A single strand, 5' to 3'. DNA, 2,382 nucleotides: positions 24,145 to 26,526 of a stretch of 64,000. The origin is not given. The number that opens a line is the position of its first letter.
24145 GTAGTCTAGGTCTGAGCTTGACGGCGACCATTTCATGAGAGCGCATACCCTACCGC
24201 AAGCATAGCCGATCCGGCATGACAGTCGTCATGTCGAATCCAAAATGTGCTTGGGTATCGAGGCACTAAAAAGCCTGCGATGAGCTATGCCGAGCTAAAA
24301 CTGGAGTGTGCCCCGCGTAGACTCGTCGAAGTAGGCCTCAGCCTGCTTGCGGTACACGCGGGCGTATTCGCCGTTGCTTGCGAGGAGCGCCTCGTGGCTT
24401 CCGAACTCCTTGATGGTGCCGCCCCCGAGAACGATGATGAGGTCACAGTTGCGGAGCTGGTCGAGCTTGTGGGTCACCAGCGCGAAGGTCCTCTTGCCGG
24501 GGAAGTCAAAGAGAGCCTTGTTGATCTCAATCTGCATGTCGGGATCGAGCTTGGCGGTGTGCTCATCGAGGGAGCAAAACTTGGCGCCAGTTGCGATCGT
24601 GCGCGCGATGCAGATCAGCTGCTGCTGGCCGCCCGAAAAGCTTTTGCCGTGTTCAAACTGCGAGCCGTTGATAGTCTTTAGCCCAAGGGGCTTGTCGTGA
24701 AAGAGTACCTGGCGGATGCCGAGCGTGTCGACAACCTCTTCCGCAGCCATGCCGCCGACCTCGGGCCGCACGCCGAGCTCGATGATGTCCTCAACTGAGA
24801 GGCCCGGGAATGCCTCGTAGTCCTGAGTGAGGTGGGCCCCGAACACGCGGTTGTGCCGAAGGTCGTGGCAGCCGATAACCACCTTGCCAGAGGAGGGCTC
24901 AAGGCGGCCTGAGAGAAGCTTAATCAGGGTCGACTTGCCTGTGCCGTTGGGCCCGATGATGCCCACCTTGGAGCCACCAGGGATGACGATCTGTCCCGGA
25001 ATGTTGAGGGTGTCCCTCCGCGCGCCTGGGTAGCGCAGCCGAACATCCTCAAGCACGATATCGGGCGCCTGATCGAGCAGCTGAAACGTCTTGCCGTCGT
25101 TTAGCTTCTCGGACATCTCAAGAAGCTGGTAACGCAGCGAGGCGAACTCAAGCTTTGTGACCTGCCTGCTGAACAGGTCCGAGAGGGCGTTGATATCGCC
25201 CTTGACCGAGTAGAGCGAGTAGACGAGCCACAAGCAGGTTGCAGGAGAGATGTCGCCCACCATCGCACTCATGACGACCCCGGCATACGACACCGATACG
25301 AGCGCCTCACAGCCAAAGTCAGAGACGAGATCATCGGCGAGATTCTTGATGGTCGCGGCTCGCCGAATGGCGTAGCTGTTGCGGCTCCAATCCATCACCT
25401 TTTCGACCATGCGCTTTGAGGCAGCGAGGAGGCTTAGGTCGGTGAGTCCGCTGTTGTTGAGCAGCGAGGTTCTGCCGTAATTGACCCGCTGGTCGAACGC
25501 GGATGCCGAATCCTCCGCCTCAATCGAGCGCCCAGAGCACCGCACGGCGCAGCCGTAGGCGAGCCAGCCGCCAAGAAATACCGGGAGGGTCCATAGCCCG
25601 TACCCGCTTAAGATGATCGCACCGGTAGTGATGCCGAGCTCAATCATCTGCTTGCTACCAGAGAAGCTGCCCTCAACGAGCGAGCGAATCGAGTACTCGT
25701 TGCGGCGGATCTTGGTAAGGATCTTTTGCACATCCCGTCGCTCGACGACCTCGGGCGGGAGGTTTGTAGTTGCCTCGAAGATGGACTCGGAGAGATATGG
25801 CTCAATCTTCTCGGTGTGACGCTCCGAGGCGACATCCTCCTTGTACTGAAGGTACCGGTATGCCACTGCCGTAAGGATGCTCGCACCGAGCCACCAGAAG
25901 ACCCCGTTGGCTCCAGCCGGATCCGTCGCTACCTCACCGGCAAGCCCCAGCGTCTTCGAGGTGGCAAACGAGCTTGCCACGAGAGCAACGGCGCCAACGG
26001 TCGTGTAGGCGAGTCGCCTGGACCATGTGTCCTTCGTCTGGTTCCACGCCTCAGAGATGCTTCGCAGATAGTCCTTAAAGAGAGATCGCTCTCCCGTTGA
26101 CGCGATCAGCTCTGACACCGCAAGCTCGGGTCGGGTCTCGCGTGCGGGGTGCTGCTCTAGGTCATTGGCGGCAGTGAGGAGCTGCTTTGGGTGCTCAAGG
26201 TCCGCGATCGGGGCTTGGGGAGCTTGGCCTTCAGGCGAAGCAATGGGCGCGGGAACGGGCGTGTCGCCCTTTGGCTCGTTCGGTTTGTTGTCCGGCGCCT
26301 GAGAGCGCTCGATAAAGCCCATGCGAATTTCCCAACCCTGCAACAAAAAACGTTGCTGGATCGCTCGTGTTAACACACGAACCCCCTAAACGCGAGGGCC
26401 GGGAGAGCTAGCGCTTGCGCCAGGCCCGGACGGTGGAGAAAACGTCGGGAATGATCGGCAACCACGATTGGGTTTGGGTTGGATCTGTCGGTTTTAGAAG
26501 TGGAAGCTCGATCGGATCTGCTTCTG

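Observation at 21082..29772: Co-directional cluster: TPR-glycosyltransferase, TPR dual-methyltransferase, ABC exporter and PAS-rich hybrid histidine kinase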

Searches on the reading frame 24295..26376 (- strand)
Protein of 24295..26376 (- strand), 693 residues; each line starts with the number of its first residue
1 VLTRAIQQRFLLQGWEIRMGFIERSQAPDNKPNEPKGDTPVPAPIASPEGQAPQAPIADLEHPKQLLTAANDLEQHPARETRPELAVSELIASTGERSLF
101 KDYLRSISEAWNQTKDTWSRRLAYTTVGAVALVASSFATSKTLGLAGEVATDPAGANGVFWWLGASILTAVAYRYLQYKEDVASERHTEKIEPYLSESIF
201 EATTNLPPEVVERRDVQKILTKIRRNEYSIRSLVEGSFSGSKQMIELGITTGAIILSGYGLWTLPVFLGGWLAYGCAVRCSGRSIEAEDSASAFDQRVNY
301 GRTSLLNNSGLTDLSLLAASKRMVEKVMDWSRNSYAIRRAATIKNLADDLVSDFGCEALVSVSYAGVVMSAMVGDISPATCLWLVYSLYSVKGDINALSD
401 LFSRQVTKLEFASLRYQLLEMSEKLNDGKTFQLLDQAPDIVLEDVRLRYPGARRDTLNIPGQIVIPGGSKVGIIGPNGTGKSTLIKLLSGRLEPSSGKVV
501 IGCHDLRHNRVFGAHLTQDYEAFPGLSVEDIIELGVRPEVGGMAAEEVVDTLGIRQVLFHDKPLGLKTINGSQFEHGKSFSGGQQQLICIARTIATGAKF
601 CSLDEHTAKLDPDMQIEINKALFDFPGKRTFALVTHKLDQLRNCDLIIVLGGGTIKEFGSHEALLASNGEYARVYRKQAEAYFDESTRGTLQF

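Call 3: search_protein_families(library=pfam, proteins=[window:24295-26376:-], max_evalue=0.01)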
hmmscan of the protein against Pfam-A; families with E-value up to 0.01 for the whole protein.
window:24295-26376:- (693 aa): 5 families
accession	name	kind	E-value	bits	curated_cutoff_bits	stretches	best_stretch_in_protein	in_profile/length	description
PF00005.33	ABC_tran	-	4e-21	76.5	25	1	465-608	8-137/137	ABC transporter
PF02463.25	SMC_N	-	0.00016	21.6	40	0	579-647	136-208/220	RecF/RecN/SMC N terminal domain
PF22022.2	Phage_int_M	-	0.0018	18.9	27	1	170-228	3-62/96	Phage integrase central domain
PF13304.12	AAA_21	-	0.006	17.1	27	0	472-489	3-20/304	AAA domain, putative AbiEii toxin, Type IV TA system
PF07728.20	AAA_5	-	0.006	17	22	0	473-517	4-48/139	AAA domain (dynein-related subfamily)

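Call 9: search_protein_families(library=ncbifam, proteins=[window:24295-26376:-], max_evalue=0.01)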
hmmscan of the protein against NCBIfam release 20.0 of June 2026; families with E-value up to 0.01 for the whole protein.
window:24295-26376:- (693 aa): 179 families (the best 25 are shown)
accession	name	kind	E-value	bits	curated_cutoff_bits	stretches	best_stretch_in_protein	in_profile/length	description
TIGR02203.1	MsbA_lipidA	equivalog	2e-36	125.7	602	1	337-678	234-569/572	lipid A export permease/ATP-binding protein MsbA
TIGR03375.1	type_I_sec_LssB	subfamily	9.2e-36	123.4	693.1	1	401-667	426-691/696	type I secretion system permease/ATPase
TIGR02204.1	MsbA_rel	hypoth_equivalog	1e-34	120.2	780.4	1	189-678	87-575/576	ABC transporter, permease/ATP-binding protein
TIGR01846.1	type_I_sec_HlyB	subfamily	8.1e-34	116.9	725.55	1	187-680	206-694/694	type I secretion system permease/ATPase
TIGR02857.1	CydD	equivalog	2.2e-32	112.7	435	1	310-650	192-529/529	thiol reductant ABC exporter subunit CydD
NF008364.0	PRK11160.1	equivalog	1.2e-29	103.3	630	1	293-677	192-574/575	heme ABC transporter ATP-binding protein/permease CydC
TIGR02868.1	CydC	equivalog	2.8e-29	102.2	329.05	1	297-638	189-530/530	thiol reductant ABC exporter subunit CydC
NF008381.0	PRK11176.1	equivalog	7.3e-29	100.6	867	1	344-678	248-579/582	lipid A ABC transporter ATP-binding protein/permease MsbA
TIGR03796.1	NHLM_micro_ABC1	equivalog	1.4e-28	99.6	853.3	1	384-674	432-708/710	NHLP family bacteriocin export ABC transporter peptidase/permease/ATPase subunit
NF010178.0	PRK13657.1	equivalog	6.4e-28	97.5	733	1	416-679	310-571/588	glucan ABC transporter ATP-binding protein/ permease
TIGR01193.1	bacteriocin_ABC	subfamily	7.3e-28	97.5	523.85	1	411-676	445-707/708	peptide cleavage/export ABC transporter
NF052233.1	CphA_assoc_ABC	equivalog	9.8e-28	96.9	880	1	437-682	506-747/766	cyanophycin metabolism-associated ABC transporter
TIGR03797.1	NHLM_micro_ABC2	equivalog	1.6e-27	96.3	709.4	1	310-678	323-685/686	NHLP bacteriocin export ABC transporter permease/ATPase subunit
NF008379.0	PRK11174.1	equivalog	5.4e-26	91.4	684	1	435-680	345-586/588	heme ABC transporter permease/ATP-binding protein CydD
TIGR01842.1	type_I_sec_PrtD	subfamily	9.8e-26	90.4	510.15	1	430-666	307-542/544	type I secretion system permease/ATPase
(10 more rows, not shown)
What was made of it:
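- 24295..26322 (-): Fused ABC half-transporter (membrane domain then ATPase; ABCB/MsbA-like) with a roughly 95-aa low-complexity N-terminus and a rare, divergent membrane domain. NCBIfam MsbA_rel aligns aa 189-678, below cut-off (call 9).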

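Call 28: search_solved_structures(query=window:24295-26322:-, max_evalue=1e-10)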
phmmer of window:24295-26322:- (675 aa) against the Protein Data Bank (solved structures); distinct sequences matched with E-value up to 1e-10: 332 (the best 60 are shown).
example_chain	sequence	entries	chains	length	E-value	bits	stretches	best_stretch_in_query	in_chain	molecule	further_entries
8zpx_B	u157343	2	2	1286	1e-48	169.6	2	422-664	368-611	ABC transporter B family member 1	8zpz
9juj_A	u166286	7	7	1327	1.1e-48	169.5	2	422-664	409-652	ABC transporter B family member 1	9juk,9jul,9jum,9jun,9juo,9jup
8zq4_B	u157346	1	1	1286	6.9e-48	166.9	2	422-664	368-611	ABC transporter B family member 1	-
4f4c_A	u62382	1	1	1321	1.6e-47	165.6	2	419-658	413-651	Multidrug resistance protein pgp-1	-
7qkr_A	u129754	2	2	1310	4e-45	157.7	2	408-658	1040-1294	Plasma membrane ATP-binding cassette transporter required for the export of a-factor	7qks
8woi_A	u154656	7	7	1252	1.4e-43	152.6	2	411-661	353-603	ABC transporter B family member 19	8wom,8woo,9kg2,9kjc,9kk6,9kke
8wp0_A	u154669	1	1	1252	9.5e-43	149.9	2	411-661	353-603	ABC transporter B family member 19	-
9ody_A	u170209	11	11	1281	1.5e-42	149.2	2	398-658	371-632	ATP-binding cassette, sub-family B (MDR/TAP), member 4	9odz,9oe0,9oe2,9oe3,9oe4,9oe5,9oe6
9oe1_A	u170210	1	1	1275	2.1e-42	148.8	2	398-658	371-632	ATP-binding cassette, sub-family B (MDR/TAP), member 4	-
36cg_U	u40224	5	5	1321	2.4e-41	145.2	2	423-656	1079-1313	Bile salt export pump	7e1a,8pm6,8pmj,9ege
9n1y_A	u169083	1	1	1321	2.4e-41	145.2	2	423-656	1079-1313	Bile salt export pump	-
7dv5_U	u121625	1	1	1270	2.8e-41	145.1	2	423-655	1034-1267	Bile salt export pump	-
8pmd_A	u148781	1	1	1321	6.3e-41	143.9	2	423-656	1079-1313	Bile salt export pump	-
6qex_A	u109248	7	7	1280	6.5e-41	143.8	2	423-660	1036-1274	Multidrug resistance protein 1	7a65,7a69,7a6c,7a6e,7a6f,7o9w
8gmg_A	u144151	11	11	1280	6.5e-41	143.8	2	423-660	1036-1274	ATP-dependent translocase ABCB1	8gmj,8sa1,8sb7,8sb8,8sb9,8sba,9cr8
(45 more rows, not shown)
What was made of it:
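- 24295..26322 (-): PDB hits are ABCB1, ABCB10 and MsbA ATPase domains (call 28).
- On ABC type I exporter half-transporter (ABCB/MsbA-like): ABCB ATPase domains score E 1e-48 in the PDB (call 28).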

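Call 41: find_homologous_proteins(query=window:24295-26322:-, max_evalue=1e-10)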
Query window:24295-26322:- (675 aa): 371 proteins with E <= 1e-10 among 8000 candidates; the best 120 are listed.
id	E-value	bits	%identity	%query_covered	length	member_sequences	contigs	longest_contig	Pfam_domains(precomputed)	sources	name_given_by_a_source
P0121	0.0e+0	1520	100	100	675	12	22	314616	PF00005.34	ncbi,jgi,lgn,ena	jgi:ATP-binding cassette subfamily B protein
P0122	0.0e+0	1255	81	100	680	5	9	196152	PF00005.34,PF02463.26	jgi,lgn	jgi:ABC-type multidrug transport system fused ATPase/permease subunit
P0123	0.0e+0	1229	81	100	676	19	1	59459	PF00005.34,PF02463.26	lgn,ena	-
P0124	0.0e+0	1215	80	100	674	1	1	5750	PF00005.34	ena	-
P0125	0.0e+0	1175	77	100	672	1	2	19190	PF00005.34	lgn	-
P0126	0.0e+0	1164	78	97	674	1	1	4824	PF00005.34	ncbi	-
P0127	0.0e+0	1162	78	97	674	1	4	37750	PF00005.34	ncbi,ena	-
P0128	0.0e+0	1150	75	100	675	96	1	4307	PF00005.34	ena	-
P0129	0.0e+0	1150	76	100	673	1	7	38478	PF00005.34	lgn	-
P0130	0.0e+0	1092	77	92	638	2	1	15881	PF00005.34,PF02463.26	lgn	-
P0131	8.7e-51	191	34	36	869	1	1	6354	PF00005.34,PF00004.36,PF13401.13,PF02463.26,PF13191.13,PF00664.29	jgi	jgi:ATP-binding cassette subfamily C protein CydCD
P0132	1.4e-29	121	27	72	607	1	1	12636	PF00005.34,PF13304.13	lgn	-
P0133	3.6e-28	117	26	72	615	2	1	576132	PF00005.34,PF13304.13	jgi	-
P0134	2.7e-27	114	24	86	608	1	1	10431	PF00005.34,PF02463.26,PF13304.13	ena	-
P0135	6.5e-27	113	26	78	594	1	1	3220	PF00005.34,PF13304.13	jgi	jgi:ABC-type multidrug transport system fused ATPase/permease subunit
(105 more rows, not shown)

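Call 42: find_encoding_contigs(protein=P0122, flank=10000, max_places=2)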
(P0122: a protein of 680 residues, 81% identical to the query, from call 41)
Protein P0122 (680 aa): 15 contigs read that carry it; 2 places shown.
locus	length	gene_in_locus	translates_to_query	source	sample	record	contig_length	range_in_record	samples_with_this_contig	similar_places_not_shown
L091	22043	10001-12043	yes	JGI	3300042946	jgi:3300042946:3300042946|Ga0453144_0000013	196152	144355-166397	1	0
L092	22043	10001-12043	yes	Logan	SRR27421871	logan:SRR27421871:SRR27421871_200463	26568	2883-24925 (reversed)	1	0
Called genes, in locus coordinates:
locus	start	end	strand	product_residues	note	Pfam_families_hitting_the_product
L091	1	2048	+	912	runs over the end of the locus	PF02739:5_3_exonuc_N, PF01367:5_3_exonuc, PF01612:DNA_pol_A_exo1, PF22619:DNA_polI_exo1 (weak), PF00476:DNA_pol_A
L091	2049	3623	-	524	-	PF05090:HTTM, PF06762:LMF1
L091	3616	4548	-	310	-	-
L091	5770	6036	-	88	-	-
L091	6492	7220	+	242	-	PF07638:Sigma70_ECF, PF04542:Sigma70_r2, PF08281:Sigma70_r4_2, PF04545:Sigma70_r4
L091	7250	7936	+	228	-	-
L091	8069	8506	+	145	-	-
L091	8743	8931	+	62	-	-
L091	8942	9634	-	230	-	PF00156:Pribosyltran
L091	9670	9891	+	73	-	-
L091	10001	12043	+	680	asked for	PF00005:ABC_tran, PF02463:SMC_N (faint)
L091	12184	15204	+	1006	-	PF08447:PAS_3, PF08448:PAS_4 (faint), PF08447:PAS_3, PF00512:HisKA, PF02518:HATPase_c, PF00072:Response_reg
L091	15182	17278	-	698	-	PF23161:HTH_RNase_II (weak), PF00773:RNB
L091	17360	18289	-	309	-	PF00215:OMPdecase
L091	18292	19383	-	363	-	PF10023:Aminopep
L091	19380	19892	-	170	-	PF04608:PgpA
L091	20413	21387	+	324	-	PF03775:MinC_C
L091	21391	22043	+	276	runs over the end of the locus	PF00142:Fer4_NifH (weak), PF01656:CbiA, PF02374:ArsA_ATPase, PF06564:CBP_BcsQ, PF09140:MipZ, PF10609:ParA, PF13614:AAA_31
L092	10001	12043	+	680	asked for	PF00005:ABC_tran, PF02463:SMC_N (faint)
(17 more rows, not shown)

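Call 43: find_encoding_contigs(protein=P0127, flank=10000, max_places=2)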
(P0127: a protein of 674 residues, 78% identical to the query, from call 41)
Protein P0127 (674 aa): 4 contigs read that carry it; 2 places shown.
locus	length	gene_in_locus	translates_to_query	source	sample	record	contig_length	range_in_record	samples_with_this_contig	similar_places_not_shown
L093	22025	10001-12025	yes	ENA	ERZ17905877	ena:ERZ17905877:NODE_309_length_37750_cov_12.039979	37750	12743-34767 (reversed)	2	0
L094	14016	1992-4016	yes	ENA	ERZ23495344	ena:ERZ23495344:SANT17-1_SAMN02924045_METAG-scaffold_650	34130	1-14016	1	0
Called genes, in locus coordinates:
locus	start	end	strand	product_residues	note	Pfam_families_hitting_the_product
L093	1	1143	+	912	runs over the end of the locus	PF02739:5_3_exonuc_N, PF01367:5_3_exonuc, PF01612:DNA_pol_A_exo1, PF22619:DNA_polI_exo1, PF00476:DNA_pol_A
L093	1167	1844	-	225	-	-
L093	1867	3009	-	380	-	-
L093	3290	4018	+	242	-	PF07638:Sigma70_ECF, PF04542:Sigma70_r2, PF08281:Sigma70_r4_2, PF04545:Sigma70_r4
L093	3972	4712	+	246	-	-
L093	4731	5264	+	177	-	-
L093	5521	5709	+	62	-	-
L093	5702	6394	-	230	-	PF00156:Pribosyltran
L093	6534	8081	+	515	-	PF00534:Glycos_transf_1, PF13692:Glyco_trans_1_4, PF07719:TPR_2 (faint)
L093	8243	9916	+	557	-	PF05711:TylF, PF04989:RMNT_CmcI (faint), PF13578:Methyltransf_24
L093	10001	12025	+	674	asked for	PF00005:ABC_tran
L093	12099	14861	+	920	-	PF08447:PAS_3, PF14598:PAS_11 (faint), PF08447:PAS_3, PF00512:HisKA, PF02518:HATPase_c, PF00072:Response_reg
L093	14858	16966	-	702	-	PF25255:WHD_RNase_II (faint), PF23161:HTH_RNase_II (faint), PF00773:RNB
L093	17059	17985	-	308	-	PF00215:OMPdecase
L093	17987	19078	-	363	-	PF10023:Aminopep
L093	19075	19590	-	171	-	PF04608:PgpA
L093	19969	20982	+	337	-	PF03775:MinC_C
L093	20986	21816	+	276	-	PF25199:nSTAND_NTPase5 (weak), PF00142:Fer4_NifH (weak), PF01656:CbiA, PF02374:ArsA_ATPase, PF06564:CBP_BcsQ (faint), PF09140:MipZ, PF10609:ParA, PF13614:AAA_31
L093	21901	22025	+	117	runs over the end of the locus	PF03776:MinE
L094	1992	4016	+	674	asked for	PF00005:ABC_tran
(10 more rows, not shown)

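Call 74: search_protein_families(library=padloc, proteins=[window:24295-26322:-], max_evalue=0.001)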
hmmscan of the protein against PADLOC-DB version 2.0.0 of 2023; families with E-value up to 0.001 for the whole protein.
window:24295-26322:- (675 aa): 4 families
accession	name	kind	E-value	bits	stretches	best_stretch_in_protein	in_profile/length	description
PDLC04135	mad3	-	1.9e-22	78.4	2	552-645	254-355/374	mads_3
PDLC02914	ATPase-Toprim_I-B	-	1e-05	22.9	0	560-618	183-243/443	-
PDLC04140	mad8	-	3.1e-05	21.7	1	444-488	21-65/314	mads_8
PDLC02980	AriA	-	0.00024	19.1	1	454-471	3-20/304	-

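Call 86: find_related_loci(query=A3, collection=metagenome_contigs, flank=10000)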
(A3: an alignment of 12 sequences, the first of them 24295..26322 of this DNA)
Query A3 (675 aa) in metagenome_contigs; peptide patterns used: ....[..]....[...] (x = any residue, [..] = any of these).
134 stretches matched a pattern; 109 encode a relative of the query (tblastn E <= 1e-3); the best 80 are kept; 80 distinct loci.
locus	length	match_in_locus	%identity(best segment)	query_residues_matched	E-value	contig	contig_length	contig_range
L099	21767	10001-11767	37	79-662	5e-114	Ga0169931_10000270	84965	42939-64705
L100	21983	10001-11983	76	4-675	0e+0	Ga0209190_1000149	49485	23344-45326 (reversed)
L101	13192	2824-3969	27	278-661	8e-30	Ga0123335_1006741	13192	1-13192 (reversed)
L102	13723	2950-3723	33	398-660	4e-27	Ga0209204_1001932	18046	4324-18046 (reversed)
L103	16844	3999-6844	34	356-672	2e-25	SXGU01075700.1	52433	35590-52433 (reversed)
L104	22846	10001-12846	34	356-672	2e-25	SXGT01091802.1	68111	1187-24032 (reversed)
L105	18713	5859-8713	35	447-668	7e-25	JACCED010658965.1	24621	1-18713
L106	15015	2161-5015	35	447-668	8e-25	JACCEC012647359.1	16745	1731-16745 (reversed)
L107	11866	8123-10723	33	411-660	4e-24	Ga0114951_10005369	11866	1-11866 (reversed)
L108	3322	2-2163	34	447-662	4e-24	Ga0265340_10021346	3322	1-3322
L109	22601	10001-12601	33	411-660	4e-24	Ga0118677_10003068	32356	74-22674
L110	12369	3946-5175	27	238-660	3e-24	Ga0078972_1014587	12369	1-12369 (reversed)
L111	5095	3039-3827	32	370-639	5e-24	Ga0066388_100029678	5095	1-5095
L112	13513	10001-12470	31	398-661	3e-24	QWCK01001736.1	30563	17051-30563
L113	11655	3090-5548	29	393-662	1e-23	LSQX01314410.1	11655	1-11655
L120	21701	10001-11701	25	122-667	2e-25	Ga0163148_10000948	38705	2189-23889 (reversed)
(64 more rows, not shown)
